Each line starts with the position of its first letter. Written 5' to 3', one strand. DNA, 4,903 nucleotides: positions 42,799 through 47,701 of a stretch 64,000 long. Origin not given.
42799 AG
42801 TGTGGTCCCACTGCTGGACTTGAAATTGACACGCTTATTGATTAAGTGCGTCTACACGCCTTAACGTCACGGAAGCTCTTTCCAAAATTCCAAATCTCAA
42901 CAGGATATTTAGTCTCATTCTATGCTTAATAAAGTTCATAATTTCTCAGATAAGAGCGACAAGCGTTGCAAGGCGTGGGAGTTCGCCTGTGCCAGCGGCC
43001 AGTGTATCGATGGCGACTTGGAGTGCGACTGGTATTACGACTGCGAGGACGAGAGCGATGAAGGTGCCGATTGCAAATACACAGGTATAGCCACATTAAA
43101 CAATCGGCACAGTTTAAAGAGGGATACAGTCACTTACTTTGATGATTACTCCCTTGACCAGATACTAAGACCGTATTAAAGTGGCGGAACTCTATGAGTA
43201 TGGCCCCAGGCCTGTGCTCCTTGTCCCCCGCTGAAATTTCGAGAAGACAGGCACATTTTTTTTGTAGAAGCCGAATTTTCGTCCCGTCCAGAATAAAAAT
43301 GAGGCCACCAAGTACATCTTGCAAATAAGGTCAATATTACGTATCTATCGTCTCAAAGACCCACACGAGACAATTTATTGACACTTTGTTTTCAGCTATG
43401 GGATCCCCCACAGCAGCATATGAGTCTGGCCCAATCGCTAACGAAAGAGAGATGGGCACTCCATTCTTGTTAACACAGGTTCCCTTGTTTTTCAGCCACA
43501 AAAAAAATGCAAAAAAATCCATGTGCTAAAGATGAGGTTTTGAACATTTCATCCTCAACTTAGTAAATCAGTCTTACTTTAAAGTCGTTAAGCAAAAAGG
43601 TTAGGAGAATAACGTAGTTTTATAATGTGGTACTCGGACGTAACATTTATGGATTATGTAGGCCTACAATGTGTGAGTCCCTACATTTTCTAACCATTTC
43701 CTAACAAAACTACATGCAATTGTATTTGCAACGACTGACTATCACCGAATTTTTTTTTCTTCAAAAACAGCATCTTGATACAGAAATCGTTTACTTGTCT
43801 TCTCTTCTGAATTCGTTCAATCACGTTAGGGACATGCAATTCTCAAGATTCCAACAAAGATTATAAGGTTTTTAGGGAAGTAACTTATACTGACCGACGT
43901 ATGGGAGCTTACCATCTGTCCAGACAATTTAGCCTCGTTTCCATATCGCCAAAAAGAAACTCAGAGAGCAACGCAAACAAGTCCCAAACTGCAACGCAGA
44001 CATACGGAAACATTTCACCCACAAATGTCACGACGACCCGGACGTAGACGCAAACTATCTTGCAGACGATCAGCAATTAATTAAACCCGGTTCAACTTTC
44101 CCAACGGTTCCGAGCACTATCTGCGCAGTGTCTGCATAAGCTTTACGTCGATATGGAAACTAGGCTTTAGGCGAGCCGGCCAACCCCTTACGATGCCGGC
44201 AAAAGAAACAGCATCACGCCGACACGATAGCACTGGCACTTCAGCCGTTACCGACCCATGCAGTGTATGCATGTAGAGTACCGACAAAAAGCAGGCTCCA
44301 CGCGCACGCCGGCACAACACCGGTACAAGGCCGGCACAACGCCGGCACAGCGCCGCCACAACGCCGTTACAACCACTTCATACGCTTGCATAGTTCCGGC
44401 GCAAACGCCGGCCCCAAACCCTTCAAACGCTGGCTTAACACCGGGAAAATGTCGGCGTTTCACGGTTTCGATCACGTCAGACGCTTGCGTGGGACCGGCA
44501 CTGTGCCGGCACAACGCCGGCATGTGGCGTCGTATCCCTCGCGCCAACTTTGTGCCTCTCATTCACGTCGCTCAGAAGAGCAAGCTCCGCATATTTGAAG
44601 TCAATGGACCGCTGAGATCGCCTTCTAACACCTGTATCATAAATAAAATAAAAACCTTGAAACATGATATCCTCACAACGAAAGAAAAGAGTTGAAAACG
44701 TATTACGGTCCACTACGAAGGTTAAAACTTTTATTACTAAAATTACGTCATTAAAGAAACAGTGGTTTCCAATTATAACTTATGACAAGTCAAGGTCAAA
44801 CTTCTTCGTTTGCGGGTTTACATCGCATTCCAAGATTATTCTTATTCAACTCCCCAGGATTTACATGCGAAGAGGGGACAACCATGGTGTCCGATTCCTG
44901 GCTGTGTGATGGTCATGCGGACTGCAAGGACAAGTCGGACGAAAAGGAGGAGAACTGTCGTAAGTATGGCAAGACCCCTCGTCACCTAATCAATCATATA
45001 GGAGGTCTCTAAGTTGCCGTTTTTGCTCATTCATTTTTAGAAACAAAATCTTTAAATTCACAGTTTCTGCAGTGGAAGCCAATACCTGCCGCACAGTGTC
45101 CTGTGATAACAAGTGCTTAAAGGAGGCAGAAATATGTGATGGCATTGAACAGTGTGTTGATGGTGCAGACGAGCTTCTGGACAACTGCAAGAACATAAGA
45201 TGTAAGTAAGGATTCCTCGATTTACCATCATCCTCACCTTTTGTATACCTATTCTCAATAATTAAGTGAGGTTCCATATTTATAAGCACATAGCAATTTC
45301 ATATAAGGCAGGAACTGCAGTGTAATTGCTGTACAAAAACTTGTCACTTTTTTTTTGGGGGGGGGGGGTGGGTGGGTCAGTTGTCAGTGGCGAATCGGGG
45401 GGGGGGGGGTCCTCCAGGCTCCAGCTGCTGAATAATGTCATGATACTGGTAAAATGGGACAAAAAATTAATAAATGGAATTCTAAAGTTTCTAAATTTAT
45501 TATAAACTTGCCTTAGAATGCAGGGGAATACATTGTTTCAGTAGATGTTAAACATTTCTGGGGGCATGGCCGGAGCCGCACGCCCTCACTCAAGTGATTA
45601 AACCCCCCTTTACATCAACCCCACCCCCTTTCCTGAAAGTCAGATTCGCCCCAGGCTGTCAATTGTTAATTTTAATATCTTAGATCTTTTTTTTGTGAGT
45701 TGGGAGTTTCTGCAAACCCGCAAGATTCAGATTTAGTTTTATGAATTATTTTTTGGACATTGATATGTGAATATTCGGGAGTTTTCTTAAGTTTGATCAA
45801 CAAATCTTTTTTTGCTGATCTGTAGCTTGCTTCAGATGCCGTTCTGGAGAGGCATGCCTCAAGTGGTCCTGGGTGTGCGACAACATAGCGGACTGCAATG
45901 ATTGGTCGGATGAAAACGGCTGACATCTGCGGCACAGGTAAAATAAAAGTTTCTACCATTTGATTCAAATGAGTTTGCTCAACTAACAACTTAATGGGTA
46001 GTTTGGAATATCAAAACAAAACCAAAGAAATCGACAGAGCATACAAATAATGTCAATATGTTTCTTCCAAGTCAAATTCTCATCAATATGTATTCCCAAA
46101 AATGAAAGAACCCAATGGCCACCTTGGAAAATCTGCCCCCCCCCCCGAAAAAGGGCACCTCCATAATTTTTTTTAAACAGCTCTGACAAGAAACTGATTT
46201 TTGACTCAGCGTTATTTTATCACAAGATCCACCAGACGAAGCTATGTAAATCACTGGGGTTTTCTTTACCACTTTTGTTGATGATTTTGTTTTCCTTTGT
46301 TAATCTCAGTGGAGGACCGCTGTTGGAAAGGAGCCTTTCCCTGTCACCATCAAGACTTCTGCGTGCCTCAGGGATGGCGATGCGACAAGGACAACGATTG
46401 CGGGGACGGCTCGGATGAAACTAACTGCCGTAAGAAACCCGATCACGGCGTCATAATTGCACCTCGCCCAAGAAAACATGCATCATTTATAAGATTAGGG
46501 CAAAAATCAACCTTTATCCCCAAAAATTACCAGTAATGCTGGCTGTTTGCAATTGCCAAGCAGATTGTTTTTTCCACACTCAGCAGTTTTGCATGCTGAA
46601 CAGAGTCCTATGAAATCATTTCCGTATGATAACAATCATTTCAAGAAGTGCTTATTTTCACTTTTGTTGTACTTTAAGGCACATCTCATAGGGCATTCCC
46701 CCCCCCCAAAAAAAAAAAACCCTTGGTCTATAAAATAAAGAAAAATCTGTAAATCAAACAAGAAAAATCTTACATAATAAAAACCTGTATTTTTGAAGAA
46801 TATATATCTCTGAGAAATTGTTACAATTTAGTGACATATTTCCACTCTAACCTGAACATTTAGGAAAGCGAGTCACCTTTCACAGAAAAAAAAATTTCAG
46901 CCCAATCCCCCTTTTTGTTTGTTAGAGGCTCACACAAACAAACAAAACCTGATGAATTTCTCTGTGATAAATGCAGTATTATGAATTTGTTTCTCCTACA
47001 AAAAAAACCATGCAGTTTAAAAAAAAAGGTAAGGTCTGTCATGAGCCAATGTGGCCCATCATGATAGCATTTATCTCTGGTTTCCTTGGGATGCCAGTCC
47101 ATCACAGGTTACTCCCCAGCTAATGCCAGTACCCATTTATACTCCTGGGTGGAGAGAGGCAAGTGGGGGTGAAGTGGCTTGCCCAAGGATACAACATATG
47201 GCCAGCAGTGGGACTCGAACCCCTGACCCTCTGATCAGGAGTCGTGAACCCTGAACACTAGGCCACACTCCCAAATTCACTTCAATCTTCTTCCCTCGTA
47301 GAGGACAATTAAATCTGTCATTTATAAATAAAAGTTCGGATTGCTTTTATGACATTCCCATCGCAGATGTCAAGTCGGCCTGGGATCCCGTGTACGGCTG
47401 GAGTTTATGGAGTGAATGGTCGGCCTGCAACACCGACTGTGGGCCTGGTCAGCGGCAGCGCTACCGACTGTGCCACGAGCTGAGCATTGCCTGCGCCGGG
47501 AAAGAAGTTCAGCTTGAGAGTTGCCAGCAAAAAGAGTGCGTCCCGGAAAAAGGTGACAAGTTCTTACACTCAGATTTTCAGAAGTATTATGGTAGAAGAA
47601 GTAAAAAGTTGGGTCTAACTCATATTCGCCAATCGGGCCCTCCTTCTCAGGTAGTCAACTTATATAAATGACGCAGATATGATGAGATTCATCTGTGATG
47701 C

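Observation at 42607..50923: Mosaic serine protease with an unusual SP-LDLa x5-TSP1-trypsin architecture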

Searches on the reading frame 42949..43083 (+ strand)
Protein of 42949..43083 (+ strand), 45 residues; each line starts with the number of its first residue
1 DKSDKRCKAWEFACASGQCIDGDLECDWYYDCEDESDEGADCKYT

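Call 48: search_protein_families(library=pfam, proteins=[window:42949-43083:+], max_evalue=1)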
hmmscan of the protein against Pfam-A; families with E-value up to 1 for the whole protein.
seq(45 aa): 1 family
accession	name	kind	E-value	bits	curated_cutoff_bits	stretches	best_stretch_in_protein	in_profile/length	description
PF00057.23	Ldl_recept_a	-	3.1e-10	40.5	24.1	1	5-42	1-37/37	Low-density lipoprotein receptor domain class A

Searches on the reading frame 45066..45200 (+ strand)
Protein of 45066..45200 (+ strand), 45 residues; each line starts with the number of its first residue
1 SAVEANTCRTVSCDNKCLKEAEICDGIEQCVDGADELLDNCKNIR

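Call 48: search_protein_families(library=pfam, proteins=[window:45066-45200:+], max_evalue=1)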
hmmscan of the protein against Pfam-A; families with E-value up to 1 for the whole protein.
seq(45 aa): 2 families
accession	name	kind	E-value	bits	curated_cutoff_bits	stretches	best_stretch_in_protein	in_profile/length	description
PF00057.23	Ldl_recept_a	-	0.0077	16.9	24.1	1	7-41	2-37/37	Low-density lipoprotein receptor domain class A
PF13948.11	DUF4215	-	0.85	10.4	27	0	6-43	15-45/47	Domain of unknown function (DUF4215)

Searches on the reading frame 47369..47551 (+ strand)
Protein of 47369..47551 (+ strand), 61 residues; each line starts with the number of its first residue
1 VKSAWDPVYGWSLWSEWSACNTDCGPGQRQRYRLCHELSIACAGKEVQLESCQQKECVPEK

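Call 48: search_protein_families(library=pfam, proteins=[window:47369-47551:+], max_evalue=1)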
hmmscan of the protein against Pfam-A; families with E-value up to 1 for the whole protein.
seq(61 aa): 5 families
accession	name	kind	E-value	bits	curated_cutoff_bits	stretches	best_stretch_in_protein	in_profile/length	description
PF00090.25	TSP_1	-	4.8e-12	46.3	21.6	1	12-57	1-49/49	Thrombospondin type 1 domain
PF19028.6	TSP1_spondin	-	6.1e-06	26.9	41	1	12-57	4-52/52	Spondin-like TSP1 domain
PF22195.2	TSP1_CFP_C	-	0.00018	22.4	27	1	10-50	4-44/90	CFP-like, C-terminal thrombospondin type 1 domain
PF19035.6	TSP1_CCN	-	0.009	16.7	27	1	15-57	6-44/44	CCN3 Nov like TSP1 domain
PF19030.6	TSP1_ADAMTS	-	0.01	16.5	23.8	1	15-55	4-53/55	Thrombospondin type 1 domain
